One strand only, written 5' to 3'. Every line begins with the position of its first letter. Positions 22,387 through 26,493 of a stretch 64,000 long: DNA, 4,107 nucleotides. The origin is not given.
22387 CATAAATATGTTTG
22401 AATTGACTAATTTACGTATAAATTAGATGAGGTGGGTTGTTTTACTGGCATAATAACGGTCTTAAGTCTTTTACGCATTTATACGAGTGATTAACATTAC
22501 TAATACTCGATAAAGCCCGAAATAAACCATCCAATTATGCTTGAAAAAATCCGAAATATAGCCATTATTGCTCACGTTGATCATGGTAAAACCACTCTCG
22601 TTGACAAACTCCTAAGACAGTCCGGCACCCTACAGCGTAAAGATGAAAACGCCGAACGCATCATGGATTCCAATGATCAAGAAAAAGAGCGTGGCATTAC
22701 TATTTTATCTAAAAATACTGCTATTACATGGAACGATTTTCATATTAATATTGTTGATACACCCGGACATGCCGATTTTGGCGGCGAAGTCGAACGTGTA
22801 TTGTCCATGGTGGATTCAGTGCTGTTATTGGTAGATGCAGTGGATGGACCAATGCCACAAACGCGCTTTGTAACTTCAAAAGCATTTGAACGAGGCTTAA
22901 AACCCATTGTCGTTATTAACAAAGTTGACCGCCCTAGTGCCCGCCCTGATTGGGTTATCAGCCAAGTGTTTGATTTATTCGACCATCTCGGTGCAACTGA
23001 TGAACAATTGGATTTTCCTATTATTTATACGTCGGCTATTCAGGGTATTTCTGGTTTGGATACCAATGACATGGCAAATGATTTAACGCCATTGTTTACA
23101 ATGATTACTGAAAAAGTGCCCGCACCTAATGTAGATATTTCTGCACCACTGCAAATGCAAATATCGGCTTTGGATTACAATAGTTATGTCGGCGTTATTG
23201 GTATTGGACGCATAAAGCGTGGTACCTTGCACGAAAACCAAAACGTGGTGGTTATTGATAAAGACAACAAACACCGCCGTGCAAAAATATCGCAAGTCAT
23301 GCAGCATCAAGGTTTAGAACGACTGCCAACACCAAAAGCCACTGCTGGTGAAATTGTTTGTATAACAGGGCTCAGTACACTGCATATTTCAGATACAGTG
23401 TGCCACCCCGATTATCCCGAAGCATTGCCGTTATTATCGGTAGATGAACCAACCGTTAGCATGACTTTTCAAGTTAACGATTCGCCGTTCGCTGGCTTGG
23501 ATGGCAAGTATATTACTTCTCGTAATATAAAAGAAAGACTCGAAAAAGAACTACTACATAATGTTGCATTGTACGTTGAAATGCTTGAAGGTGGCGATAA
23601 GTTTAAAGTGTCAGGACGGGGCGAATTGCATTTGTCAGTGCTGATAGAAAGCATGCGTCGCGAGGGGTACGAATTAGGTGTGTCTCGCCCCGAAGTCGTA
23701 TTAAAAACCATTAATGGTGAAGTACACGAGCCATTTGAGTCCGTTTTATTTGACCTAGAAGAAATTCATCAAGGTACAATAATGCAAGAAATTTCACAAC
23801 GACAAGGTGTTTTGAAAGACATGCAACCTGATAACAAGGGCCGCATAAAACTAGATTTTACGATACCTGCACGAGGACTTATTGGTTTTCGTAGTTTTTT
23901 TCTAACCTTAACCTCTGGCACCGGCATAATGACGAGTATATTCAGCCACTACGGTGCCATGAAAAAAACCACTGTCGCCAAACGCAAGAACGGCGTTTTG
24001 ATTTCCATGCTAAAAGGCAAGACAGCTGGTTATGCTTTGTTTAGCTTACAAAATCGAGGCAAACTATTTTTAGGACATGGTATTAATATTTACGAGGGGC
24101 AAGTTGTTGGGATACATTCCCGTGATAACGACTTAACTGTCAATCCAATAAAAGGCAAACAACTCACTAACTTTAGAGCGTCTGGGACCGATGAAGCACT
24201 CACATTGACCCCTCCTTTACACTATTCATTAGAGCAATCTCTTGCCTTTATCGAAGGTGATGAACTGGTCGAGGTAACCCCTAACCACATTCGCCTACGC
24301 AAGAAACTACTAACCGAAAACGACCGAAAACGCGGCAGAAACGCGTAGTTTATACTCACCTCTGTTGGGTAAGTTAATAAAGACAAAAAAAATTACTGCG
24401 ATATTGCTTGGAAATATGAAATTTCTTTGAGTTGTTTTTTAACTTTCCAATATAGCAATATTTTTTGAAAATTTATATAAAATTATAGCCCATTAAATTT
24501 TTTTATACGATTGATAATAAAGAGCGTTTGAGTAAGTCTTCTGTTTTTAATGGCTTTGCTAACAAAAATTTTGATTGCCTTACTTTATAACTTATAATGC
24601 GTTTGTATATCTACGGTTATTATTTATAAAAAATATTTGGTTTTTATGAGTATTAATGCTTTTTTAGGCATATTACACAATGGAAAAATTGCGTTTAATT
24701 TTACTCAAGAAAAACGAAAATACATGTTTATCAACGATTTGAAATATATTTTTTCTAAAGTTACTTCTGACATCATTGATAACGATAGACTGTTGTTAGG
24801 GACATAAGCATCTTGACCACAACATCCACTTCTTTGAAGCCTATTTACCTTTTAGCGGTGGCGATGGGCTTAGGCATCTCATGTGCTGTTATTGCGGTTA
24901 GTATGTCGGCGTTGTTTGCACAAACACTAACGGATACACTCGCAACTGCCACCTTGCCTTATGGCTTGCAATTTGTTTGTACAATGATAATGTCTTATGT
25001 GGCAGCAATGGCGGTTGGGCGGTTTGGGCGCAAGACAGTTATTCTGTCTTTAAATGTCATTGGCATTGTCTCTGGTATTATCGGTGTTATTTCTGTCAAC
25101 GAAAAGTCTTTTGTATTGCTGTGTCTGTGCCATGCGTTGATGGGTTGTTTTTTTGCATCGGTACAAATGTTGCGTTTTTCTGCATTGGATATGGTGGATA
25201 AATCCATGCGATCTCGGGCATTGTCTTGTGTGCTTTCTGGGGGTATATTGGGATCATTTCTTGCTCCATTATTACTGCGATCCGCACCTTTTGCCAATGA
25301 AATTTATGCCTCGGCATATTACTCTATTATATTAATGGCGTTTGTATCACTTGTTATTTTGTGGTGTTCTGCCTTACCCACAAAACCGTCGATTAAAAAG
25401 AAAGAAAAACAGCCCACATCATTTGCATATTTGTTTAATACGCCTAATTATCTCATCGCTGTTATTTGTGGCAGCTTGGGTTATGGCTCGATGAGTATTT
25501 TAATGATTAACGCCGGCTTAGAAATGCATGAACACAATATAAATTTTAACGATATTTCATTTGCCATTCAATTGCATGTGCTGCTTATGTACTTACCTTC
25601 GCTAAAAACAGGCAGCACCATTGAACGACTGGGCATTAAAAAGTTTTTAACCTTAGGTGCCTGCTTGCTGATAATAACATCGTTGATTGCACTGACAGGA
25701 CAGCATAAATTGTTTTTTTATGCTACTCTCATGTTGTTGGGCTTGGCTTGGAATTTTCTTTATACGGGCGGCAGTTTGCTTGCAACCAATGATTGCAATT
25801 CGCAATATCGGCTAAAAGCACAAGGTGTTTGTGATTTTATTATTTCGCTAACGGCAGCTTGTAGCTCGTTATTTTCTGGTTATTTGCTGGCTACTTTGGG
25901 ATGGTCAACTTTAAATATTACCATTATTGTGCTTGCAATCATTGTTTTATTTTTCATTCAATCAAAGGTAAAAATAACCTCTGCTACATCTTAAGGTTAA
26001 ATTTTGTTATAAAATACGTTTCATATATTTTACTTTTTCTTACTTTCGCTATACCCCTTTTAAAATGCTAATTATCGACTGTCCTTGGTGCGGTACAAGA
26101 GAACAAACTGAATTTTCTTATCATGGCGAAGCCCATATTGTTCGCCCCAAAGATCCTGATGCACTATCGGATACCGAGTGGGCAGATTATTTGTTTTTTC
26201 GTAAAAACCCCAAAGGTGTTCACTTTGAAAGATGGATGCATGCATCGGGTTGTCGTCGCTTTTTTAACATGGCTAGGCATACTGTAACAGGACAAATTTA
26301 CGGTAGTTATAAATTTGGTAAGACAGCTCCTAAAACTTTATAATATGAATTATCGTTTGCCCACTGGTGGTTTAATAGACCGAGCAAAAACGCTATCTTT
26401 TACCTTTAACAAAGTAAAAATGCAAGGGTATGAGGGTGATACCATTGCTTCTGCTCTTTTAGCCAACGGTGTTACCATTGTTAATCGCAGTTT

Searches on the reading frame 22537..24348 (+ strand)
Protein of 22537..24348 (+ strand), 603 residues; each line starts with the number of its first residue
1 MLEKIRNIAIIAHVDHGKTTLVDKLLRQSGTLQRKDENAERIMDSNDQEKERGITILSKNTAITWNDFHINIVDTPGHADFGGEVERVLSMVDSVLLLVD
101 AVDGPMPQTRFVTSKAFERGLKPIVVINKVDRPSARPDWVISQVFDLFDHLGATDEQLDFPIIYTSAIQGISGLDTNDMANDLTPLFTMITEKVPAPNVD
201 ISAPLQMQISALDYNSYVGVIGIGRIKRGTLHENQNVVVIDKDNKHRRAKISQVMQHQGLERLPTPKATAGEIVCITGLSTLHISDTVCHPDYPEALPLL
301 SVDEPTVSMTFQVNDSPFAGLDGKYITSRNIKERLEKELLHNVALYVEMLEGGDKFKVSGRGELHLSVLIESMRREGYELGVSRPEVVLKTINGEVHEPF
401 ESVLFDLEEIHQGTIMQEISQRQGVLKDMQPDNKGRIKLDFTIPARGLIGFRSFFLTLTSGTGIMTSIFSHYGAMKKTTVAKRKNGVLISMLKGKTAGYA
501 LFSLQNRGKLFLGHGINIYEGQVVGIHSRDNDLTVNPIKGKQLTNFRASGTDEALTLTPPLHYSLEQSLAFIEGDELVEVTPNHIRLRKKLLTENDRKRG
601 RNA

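Call 20: search_protein_families(library=ncbifam, proteins=[window:22537-24348:+], max_evalue=1e-10)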
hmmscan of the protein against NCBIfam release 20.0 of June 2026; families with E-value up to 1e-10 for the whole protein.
window:22537-24348:+ (603 aa): 28 families (the best 25 are shown)
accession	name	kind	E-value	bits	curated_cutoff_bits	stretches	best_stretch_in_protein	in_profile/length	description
NF007583.0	PRK10218.1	equivalog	1.3e-295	981.2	1260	1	1-601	1-601/607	ribosome-dependent GTPase TypA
TIGR01394.1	TypA_BipA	equivalog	1.5e-273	908.5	757.3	1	5-599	1-594/594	translational GTPase TypA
TIGR01393.1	lepA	equivalog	2.3e-56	191.4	533.9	1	4-387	2-369/595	translation elongation factor 4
TIGR00490.1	aEF-2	equivalog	3e-55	187.6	738.45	2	3-132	17-150/720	elongation factor EF-2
NF009381.0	PRK12740.1-5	subfamily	5.5e-54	183.7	583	2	3-163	7-166/692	elongation factor G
TIGR00484.1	EF-G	equivalog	5.1e-53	180.3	659.4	1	2-172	7-176/691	elongation factor G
NF012153.1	tet_protect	equivalog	1.1e-42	146.1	775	1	7-144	2-141/614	tetracycline resistance ribosomal protection protein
NF009377.1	PRK12740.1-1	equivalog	1.2e-39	136.4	890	1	3-148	11-158/700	elongation factor G-like protein EF-G2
NF009891.0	PRK13351.1-1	equivalog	1.7e-39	136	597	1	3-148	7-154/681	elongation factor G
NF000120.3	47473_otr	exception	3.9e-37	128.1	900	1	7-144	4-143/608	tetracycline resistance ribosomal protection protein Otr(A)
NF001964.0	PRK00741.1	equivalog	7.6e-31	107.1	473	1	3-179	10-189/529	peptide chain release factor 3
NF033148.1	tet_protect_M_W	exception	4.3e-30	104.6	1100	1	4-134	2-134/639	TetM/TetW/TetO/TetS family tetracycline resistance ribosomal protection protein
NF000766.0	PRK00049.1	subfamily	1.8e-29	102.8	449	1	7-247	14-255/396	elongation factor Tu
NF009373.0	PRK12736.1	subfamily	1.8e-29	102.7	452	1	7-253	14-258/394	elongation factor Tu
NF009372.0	PRK12735.1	subfamily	6.2e-29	101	479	1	7-252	14-260/396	elongation factor Tu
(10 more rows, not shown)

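Call 27: find_related_loci(query=window:22537-24348:+, collection=genome_contigs, flank=10000)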
Query window:22537-24348:+ (603 aa) in genome_contigs; peptide patterns used: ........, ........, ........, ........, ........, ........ (x = any residue, [..] = any of these).
600 stretches matched a pattern (row limit reached: there are more); 595 encode a relative of the query (tblastn E <= 1e-3); the best 80 are kept; 80 distinct loci.
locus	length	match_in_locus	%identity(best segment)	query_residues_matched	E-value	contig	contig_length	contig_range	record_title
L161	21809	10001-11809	74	1-603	0e+0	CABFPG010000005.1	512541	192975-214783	Teredinibacter sp. ISS155 genome assembly, contig: 0005, whole genome shotgun sequence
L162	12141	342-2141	73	1-600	0e+0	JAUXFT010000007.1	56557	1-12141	MAG: Aestuariirhabdus sp. isolate CSMAG_2910 CSMAG_2910_k117_5291071_length_56557_cov_19.9946, whole genome shotgun sequ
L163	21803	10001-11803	74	2-602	0e+0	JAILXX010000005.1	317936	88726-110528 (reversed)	MAG: Cellvibrionaceae bacterium isolate PHBVgamm5 PHBVgamm5_contig_5, whole genome shotgun sequence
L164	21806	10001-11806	74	1-602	0e+0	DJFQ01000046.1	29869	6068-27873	MAG TPA_asm: Marinagarivorans sp. UBA5868 UBA5868_contig_13968, whole genome shotgun sequence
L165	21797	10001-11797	74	1-599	0e+0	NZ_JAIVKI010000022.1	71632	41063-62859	Microbulbifer variabilis strain SaN7-12 SaN7-12_ctg022, whole genome shotgun sequence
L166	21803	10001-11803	73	1-601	0e+0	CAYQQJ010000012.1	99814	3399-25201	MAG TPA_asm: uncultured Cellvibrionaceae bacterium isolate SRP263527_co1_87 genome assembly, contig: NODE_104_length_998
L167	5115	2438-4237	72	2-601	0e+0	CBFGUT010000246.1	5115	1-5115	MAG TPA_asm: uncultured Cellvibrionaceae bacterium isolate SRR17295758_metabat2_85 genome assembly, contig: ERZ23579493.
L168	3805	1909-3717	72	1-603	0e+0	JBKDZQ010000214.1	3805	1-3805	MAG: Parahaliea sp. isolate VLC_120 k121_20797119, whole genome shotgun sequence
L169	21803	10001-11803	72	1-601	0e+0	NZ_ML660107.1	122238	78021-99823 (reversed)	Exilibacterium tricleocarpae strain R142 Scaffold21, whole genome shotgun sequence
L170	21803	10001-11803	73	1-601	0e+0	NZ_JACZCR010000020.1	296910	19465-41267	Microbulbifer hainanensis strain NBU-8HK146 Scaffold1_20, whole genome shotgun sequence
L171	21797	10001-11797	72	1-599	0e+0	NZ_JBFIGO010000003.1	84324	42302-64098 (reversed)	MAG: Spongiibacter sp. isolate Mix_sand11.2021.09.Z.100 k141_1600910_length_84324_cov_12.5338, whole genome shotgun sequ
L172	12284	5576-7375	72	2-601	0e+0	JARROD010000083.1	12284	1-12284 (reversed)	MAG: Exilibacterium sp. isolate Spart_141_MAG scaffold_407, whole genome shotgun sequence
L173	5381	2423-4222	72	1-600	0e+0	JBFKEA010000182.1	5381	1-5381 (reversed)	MAG: Spongiibacter sp. isolate Mix_sand20.2022.06.G.73 k141_2786485_length_5381_cov_12.7053, whole genome shotgun sequen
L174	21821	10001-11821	72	1-602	0e+0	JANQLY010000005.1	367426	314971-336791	MAG: Pseudomonadales bacterium isolate PL25a_bin.76 k99_3412091, whole genome shotgun sequence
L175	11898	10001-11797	72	2-600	0e+0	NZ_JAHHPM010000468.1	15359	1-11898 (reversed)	Endozoicomonas sp. YOMI1 NODE_12263_length_15359_cov_48.445439, whole genome shotgun sequence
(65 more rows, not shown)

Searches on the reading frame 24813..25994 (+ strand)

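Call 10: search_protein_families(library=pfam, proteins=[window:24813-25994:+], max_evalue=0.01)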
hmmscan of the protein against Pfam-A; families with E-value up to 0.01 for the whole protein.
window:24813-25994:+ (393 aa): 1 family
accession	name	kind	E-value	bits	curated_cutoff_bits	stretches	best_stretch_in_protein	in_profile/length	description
PF07690.21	MFS_1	-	8.4e-23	81.3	33.4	2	15-230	3-224/347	Major Facilitator Superfamily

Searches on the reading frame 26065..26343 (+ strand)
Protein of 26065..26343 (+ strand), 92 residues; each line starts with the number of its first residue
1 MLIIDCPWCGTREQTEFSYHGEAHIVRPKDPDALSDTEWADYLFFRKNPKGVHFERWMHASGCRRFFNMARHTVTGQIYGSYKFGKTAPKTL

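Call 43: search_protein_families(library=ncbifam, proteins=[window:26065-26343:+], max_evalue=0.00001)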
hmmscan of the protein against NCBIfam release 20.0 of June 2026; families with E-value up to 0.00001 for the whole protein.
window:26065-26343:+ (92 aa): 1 family
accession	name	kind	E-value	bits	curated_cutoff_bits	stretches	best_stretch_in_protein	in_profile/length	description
TIGR01374.1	soxD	subfamily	3.7e-36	123.2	116.5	1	4-85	2-82/83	sarcosine oxidase subunit delta family protein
